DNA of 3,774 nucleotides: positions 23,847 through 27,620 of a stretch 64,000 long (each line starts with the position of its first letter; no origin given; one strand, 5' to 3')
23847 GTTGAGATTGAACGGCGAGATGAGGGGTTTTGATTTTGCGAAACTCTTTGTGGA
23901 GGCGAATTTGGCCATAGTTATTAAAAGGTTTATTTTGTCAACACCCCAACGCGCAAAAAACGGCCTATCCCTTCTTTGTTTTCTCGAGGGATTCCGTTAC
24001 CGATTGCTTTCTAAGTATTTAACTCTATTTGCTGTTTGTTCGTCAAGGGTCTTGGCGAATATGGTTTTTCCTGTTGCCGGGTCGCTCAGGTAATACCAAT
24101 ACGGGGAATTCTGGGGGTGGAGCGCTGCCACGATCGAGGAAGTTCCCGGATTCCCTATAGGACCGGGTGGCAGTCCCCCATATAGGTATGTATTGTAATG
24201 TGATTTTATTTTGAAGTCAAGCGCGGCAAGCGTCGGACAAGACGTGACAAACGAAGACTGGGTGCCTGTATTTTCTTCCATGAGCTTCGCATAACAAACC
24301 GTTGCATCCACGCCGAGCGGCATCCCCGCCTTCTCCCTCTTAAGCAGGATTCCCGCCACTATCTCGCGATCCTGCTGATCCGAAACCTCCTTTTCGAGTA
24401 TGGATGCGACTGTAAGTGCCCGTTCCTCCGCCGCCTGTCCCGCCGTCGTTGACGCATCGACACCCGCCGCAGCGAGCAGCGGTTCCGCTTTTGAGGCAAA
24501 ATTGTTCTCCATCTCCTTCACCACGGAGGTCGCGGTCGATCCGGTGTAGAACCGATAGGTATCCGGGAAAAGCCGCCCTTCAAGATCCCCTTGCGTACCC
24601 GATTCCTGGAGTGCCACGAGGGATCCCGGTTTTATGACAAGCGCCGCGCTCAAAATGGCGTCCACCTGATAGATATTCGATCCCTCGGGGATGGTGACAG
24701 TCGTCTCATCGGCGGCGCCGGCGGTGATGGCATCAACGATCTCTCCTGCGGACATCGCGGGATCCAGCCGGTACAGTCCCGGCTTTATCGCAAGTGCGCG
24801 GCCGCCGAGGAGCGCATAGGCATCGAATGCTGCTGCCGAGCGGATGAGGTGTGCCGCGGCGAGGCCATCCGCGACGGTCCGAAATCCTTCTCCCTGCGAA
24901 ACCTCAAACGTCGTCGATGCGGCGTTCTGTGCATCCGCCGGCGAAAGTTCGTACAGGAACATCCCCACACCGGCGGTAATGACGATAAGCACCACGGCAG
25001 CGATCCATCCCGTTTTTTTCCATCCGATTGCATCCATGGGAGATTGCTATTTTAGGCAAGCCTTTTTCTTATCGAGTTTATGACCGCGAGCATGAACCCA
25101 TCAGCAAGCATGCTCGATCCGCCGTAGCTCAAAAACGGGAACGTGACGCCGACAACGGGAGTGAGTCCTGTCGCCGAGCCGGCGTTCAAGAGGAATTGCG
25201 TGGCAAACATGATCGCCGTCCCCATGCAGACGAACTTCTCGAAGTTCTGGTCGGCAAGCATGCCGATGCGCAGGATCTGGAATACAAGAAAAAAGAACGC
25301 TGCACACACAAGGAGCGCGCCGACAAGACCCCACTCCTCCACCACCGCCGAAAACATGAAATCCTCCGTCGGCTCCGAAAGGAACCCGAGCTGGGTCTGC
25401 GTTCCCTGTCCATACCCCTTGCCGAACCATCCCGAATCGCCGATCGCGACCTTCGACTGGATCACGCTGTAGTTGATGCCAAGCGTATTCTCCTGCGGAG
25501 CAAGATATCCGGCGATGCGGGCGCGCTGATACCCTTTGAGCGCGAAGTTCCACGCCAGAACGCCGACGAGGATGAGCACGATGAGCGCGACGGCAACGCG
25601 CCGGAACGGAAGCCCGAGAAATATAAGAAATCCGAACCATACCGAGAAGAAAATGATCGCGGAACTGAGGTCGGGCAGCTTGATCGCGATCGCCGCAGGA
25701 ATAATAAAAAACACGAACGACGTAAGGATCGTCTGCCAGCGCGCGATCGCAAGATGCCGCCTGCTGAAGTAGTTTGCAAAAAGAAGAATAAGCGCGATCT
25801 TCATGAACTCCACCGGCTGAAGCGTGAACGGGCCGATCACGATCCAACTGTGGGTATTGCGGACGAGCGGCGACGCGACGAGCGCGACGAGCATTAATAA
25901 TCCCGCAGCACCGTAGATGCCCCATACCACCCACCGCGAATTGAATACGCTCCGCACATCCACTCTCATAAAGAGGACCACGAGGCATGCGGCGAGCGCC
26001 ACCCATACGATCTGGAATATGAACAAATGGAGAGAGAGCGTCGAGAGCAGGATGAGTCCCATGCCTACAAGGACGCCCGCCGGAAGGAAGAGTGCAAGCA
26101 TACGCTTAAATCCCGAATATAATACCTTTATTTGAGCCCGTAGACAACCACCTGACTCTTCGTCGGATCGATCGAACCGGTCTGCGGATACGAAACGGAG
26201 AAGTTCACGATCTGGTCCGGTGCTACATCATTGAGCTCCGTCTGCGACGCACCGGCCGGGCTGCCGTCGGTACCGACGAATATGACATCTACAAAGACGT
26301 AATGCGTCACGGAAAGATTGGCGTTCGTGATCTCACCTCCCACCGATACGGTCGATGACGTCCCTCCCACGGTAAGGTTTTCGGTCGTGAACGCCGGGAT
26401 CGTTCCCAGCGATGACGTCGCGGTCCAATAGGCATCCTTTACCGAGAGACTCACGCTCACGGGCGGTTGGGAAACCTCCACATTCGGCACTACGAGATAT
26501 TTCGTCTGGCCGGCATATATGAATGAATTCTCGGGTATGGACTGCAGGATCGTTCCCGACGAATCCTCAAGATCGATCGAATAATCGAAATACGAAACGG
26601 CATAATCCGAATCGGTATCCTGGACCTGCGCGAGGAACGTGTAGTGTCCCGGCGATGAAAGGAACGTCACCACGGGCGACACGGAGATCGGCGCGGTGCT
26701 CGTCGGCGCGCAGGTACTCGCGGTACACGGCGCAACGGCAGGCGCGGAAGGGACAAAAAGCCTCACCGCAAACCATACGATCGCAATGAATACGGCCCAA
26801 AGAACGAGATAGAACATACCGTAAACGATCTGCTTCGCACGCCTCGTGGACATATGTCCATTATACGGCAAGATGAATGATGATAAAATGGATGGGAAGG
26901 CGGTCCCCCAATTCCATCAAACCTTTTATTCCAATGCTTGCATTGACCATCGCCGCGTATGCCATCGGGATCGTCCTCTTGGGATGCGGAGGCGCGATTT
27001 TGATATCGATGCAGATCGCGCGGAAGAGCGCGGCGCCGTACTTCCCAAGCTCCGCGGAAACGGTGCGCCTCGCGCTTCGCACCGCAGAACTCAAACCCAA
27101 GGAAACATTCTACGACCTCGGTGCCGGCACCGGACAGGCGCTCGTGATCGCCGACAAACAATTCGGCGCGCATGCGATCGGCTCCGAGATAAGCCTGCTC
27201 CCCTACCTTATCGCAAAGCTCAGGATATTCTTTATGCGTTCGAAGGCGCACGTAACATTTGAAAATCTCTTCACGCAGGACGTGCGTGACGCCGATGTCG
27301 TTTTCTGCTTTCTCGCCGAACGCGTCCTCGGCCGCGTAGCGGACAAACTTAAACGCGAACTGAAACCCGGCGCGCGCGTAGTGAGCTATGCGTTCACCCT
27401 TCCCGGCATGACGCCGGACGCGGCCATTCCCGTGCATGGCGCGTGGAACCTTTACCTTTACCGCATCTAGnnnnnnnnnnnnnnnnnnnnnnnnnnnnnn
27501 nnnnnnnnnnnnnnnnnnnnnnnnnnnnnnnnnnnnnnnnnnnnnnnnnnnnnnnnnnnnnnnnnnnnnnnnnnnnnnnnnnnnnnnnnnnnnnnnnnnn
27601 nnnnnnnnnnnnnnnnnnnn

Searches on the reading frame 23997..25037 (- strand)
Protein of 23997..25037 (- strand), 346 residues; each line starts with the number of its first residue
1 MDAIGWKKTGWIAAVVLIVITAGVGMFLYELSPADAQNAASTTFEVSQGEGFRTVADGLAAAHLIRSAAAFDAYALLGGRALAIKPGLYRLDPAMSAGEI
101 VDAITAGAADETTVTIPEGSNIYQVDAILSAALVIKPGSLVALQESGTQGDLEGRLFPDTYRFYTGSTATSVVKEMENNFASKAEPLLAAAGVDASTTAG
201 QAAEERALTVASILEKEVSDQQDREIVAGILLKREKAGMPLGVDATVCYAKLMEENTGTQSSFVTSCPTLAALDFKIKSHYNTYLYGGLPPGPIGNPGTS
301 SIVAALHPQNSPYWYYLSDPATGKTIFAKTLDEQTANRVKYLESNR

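Call 17: search_protein_families(library=pfam, proteins=[window:23997-25037:-], max_evalue=0.0001)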
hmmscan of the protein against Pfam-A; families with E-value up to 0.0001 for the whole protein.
window:23997-25037:- (346 aa): 1 family
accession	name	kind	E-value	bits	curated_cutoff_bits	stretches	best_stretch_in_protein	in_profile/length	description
PF02618.21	YceG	-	3.4e-69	233.8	32.4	1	44-338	1-273/275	YceG-like family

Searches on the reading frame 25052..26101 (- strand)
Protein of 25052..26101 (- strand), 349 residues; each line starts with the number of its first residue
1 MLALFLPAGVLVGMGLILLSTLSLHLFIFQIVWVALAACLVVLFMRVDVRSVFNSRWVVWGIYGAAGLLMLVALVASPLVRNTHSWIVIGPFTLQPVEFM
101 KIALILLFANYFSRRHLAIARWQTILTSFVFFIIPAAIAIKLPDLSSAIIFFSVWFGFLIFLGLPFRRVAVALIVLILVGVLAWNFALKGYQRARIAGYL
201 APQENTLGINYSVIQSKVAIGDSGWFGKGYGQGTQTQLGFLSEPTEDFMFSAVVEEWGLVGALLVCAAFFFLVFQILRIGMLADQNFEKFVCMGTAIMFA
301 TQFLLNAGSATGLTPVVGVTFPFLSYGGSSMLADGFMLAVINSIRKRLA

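Call 17: search_protein_families(library=pfam, proteins=[window:25052-26101:-], max_evalue=0.0001)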
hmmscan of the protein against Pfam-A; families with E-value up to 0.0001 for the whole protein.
window:25052-26101:- (349 aa): 1 family
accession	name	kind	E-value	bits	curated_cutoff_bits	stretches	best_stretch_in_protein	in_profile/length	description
PF01098.24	FTSW_RODA_SPOVE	-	2.2e-75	254.3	26.4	1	23-346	34-352/356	Cell cycle protein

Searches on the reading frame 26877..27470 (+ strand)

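Call 32: search_protein_families(library=pfam, proteins=[window:26877-27470:+], max_evalue=0.001)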
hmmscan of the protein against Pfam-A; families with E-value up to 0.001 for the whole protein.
window:26877-27470:+ (197 aa): 1 family
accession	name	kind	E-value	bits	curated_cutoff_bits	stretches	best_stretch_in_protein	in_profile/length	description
PF08123.19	DOT1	-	4.8e-05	23.4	23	1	63-116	31-85/205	Histone methylation protein DOT1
